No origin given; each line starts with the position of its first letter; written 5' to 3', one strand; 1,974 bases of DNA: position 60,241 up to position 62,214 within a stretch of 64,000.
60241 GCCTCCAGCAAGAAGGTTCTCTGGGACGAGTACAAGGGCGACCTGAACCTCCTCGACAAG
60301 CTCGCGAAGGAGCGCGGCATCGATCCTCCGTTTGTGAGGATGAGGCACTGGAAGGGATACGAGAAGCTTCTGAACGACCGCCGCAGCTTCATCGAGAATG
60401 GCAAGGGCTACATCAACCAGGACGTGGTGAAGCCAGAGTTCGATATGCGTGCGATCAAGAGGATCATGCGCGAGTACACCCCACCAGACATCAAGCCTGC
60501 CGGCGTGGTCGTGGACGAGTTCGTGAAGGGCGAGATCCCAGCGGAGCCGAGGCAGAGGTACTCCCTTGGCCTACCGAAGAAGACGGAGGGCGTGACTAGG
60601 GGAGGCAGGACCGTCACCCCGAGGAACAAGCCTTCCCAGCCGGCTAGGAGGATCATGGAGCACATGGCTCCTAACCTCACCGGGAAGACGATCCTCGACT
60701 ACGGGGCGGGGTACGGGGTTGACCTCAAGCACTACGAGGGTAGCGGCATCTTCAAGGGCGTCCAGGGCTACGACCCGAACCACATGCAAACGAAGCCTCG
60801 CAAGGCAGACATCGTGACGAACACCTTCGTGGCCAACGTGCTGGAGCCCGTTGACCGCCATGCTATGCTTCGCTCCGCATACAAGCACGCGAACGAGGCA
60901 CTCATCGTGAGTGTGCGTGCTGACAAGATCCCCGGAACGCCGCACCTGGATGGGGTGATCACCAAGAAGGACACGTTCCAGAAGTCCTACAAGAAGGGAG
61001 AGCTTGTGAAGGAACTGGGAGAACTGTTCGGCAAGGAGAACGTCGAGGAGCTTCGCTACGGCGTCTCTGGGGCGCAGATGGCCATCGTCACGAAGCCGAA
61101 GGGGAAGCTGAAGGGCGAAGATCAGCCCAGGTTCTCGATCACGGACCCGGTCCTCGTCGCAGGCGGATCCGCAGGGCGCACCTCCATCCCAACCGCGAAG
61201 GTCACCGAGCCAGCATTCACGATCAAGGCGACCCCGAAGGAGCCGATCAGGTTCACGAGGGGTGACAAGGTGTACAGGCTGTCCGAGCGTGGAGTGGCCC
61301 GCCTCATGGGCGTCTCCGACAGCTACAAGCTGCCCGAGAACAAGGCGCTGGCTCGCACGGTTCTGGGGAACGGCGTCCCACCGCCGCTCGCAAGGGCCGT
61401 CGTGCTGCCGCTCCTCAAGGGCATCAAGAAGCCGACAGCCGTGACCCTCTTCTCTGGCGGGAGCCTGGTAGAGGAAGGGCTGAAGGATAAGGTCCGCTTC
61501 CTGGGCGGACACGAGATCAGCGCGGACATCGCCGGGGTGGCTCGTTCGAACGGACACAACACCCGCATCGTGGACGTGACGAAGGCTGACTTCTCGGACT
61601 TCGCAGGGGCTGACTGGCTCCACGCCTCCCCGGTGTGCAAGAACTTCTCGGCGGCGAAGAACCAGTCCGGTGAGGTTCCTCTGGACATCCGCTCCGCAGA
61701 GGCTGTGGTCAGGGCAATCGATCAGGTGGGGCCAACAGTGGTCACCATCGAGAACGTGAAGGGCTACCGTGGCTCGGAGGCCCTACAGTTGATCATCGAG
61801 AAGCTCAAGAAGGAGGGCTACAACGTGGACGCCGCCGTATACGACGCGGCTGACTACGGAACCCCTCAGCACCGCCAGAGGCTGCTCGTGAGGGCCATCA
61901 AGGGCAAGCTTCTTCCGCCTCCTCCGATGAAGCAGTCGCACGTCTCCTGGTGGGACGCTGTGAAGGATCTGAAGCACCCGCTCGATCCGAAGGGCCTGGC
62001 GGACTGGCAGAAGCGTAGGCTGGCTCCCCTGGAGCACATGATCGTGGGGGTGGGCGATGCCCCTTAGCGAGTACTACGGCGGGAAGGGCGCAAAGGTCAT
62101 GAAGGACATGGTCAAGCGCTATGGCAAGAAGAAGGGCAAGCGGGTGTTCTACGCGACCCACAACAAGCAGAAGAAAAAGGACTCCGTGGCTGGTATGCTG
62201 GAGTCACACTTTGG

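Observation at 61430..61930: C5-cytosine DNA methyltransferase domain at the extreme C-terminus of the giant protein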

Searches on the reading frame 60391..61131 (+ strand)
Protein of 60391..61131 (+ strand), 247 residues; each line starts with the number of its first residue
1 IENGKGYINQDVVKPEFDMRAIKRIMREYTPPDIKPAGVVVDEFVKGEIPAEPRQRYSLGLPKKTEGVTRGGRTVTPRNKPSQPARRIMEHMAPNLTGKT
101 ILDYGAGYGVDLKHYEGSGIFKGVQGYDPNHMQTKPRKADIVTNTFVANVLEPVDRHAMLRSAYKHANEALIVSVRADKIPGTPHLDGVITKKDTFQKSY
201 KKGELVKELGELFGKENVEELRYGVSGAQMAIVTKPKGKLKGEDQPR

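Call 36: search_protein_families(library=ncbifam, proteins=[window:60391-61131:+], max_evalue=0.1)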
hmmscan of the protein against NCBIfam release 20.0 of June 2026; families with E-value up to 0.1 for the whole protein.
window:60391-61131:+ (247 aa): 1 family
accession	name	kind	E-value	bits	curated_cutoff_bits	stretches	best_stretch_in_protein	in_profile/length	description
TIGR04096.1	dnd_rel_methyl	subfamily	2.8e-24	85.7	150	1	73-207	6-144/478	DNA phosphorothioation-associated putative methyltransferase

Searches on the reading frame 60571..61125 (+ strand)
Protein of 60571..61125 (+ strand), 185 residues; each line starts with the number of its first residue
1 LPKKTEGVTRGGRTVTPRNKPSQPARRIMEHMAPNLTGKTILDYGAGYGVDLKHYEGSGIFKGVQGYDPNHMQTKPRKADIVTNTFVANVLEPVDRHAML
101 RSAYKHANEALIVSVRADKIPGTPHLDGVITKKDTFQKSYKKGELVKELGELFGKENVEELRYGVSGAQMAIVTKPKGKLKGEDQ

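Call 69: search_solved_structures(query=window:60571-61125:+, max_evalue=10, show_alignments=1)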
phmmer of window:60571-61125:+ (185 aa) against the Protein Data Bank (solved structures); distinct sequences matched with E-value up to 10: 1.
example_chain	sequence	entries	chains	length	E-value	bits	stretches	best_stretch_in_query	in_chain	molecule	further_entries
4qnu_A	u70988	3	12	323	0.062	16.3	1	27-71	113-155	tRNA (mo5U34)-methyltransferase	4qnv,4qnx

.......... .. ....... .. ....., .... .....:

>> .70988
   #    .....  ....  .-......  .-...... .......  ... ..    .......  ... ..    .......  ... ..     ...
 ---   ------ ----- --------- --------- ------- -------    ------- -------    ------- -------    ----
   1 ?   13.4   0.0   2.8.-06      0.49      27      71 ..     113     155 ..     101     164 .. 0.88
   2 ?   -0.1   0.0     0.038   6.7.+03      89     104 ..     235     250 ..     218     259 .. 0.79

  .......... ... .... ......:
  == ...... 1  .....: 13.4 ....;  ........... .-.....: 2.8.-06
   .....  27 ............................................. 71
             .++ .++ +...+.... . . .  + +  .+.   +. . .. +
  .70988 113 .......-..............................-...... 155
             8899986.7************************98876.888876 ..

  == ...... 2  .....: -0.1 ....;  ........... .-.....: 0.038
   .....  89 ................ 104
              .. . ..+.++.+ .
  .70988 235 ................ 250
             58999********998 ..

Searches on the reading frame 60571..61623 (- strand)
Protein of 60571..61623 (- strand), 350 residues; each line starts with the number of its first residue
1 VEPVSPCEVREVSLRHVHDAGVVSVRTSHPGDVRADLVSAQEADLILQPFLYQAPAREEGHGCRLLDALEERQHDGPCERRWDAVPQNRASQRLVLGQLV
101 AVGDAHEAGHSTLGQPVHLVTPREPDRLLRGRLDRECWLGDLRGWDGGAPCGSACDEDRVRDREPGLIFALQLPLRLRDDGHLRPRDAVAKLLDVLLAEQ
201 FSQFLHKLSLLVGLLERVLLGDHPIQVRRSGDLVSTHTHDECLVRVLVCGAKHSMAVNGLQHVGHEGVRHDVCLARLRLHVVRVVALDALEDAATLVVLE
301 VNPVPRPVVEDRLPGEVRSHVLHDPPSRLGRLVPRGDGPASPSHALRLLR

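Call 78: search_protein_families(library=pfam, proteins=[window:60571-61623:-], max_evalue=1)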
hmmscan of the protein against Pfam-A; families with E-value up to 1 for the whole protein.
window:60571-61623:- (350 aa): 0 families

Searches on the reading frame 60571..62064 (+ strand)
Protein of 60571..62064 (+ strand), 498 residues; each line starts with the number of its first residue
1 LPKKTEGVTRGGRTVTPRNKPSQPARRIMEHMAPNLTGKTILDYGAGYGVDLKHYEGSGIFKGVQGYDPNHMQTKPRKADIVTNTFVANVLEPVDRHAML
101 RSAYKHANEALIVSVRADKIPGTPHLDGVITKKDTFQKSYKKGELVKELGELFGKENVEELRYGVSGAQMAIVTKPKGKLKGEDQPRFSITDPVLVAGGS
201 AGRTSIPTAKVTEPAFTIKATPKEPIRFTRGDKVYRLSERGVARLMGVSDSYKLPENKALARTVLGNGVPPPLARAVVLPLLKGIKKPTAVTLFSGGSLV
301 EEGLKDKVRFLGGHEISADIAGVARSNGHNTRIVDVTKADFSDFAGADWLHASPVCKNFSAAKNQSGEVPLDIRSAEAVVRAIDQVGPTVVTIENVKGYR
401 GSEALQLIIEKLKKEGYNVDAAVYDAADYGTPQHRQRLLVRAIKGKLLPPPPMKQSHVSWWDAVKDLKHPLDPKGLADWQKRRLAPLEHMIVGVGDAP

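Call 6: search_protein_families(library=pfam, proteins=[window:60571-62064:+], max_evalue=10)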
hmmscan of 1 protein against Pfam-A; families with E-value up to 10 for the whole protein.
window:60571-62064:+ (498 aa): 4 families
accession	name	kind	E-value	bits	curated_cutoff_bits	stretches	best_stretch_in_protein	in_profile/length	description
PF00145.23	DNA_methylase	-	2.6e-30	106.4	22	2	293-447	6-165/324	C-5 cytosine-specific DNA methylase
PF13489.12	Methyltransf_23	-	1.1e-05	25.7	27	1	24-89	9-92/164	Methyltransferase domain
PF08177.16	SspN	-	0.14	12.6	25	1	62-80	6-24/46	Small acid-soluble spore protein N family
PF07653.23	SH3_2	-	0.14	12.3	21.8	1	216-235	6-25/55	Variant SH3 domain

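Call 7: search_solved_structures(query=window:60571-62064:+, max_evalue=1, show_alignments=4)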
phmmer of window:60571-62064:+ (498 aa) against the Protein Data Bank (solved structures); distinct sequences matched with E-value up to 1: 45.
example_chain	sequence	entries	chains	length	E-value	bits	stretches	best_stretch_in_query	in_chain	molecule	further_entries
1dct_A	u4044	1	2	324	5.8e-09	38.6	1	291-469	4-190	PROTEIN (MODIFICATION METHYLASE HAEIII)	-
3ubt_Y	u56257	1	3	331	1.3e-07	34.2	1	291-469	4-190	Modification methylase HaeIII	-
9ped_A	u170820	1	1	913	6.1e-07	31.9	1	332-452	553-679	DNA (cytosine-5)-methyltransferase 1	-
9m5u_A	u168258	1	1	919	6.2e-07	31.9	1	332-452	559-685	DNA (cytosine-5)-methyltransferase 1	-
9v4p_A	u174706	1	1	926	6.3e-07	31.9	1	332-452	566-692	DNA (cytosine-5)-methyltransferase 1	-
5gut_A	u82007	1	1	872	7.5e-07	31.6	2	349-452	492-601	DNA (cytosine-5)-methyltransferase 1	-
5guv_A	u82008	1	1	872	7.6e-07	31.6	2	350-452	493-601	DNA (cytosine-5)-methyltransferase 1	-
3pt9_A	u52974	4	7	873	1e-06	31.2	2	350-452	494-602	DNA (cytosine-5)-methyltransferase 1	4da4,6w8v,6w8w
10mh_A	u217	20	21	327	1.1e-06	31.1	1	335-443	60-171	PROTEIN (CYTOSINE-SPECIFIC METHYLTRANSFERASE HHAI) | HaeIII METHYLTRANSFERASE | Modification methylase HhaI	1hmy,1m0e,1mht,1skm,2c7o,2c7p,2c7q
1svu_A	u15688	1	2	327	1.1e-06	31.1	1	335-443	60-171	Modification methylase HhaI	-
1fjx_A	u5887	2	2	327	1.2e-06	31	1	335-443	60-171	HHAI DNA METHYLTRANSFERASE | MODIFICATION METHYLASE HHAI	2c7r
3pt6_A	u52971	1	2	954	1.3e-06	30.8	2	350-452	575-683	DNA (cytosine-5)-methyltransferase 1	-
2uyh_A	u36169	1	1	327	1.7e-06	30.4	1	335-443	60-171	MODIFICATION METHYLASE HHAI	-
9peb_A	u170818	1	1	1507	2.2e-06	30.1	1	332-452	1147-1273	DNA (cytosine-5)-methyltransferase 1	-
9pec_A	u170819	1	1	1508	2.2e-06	30.1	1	332-452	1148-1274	DNA (cytosine-5)-methyltransferase 1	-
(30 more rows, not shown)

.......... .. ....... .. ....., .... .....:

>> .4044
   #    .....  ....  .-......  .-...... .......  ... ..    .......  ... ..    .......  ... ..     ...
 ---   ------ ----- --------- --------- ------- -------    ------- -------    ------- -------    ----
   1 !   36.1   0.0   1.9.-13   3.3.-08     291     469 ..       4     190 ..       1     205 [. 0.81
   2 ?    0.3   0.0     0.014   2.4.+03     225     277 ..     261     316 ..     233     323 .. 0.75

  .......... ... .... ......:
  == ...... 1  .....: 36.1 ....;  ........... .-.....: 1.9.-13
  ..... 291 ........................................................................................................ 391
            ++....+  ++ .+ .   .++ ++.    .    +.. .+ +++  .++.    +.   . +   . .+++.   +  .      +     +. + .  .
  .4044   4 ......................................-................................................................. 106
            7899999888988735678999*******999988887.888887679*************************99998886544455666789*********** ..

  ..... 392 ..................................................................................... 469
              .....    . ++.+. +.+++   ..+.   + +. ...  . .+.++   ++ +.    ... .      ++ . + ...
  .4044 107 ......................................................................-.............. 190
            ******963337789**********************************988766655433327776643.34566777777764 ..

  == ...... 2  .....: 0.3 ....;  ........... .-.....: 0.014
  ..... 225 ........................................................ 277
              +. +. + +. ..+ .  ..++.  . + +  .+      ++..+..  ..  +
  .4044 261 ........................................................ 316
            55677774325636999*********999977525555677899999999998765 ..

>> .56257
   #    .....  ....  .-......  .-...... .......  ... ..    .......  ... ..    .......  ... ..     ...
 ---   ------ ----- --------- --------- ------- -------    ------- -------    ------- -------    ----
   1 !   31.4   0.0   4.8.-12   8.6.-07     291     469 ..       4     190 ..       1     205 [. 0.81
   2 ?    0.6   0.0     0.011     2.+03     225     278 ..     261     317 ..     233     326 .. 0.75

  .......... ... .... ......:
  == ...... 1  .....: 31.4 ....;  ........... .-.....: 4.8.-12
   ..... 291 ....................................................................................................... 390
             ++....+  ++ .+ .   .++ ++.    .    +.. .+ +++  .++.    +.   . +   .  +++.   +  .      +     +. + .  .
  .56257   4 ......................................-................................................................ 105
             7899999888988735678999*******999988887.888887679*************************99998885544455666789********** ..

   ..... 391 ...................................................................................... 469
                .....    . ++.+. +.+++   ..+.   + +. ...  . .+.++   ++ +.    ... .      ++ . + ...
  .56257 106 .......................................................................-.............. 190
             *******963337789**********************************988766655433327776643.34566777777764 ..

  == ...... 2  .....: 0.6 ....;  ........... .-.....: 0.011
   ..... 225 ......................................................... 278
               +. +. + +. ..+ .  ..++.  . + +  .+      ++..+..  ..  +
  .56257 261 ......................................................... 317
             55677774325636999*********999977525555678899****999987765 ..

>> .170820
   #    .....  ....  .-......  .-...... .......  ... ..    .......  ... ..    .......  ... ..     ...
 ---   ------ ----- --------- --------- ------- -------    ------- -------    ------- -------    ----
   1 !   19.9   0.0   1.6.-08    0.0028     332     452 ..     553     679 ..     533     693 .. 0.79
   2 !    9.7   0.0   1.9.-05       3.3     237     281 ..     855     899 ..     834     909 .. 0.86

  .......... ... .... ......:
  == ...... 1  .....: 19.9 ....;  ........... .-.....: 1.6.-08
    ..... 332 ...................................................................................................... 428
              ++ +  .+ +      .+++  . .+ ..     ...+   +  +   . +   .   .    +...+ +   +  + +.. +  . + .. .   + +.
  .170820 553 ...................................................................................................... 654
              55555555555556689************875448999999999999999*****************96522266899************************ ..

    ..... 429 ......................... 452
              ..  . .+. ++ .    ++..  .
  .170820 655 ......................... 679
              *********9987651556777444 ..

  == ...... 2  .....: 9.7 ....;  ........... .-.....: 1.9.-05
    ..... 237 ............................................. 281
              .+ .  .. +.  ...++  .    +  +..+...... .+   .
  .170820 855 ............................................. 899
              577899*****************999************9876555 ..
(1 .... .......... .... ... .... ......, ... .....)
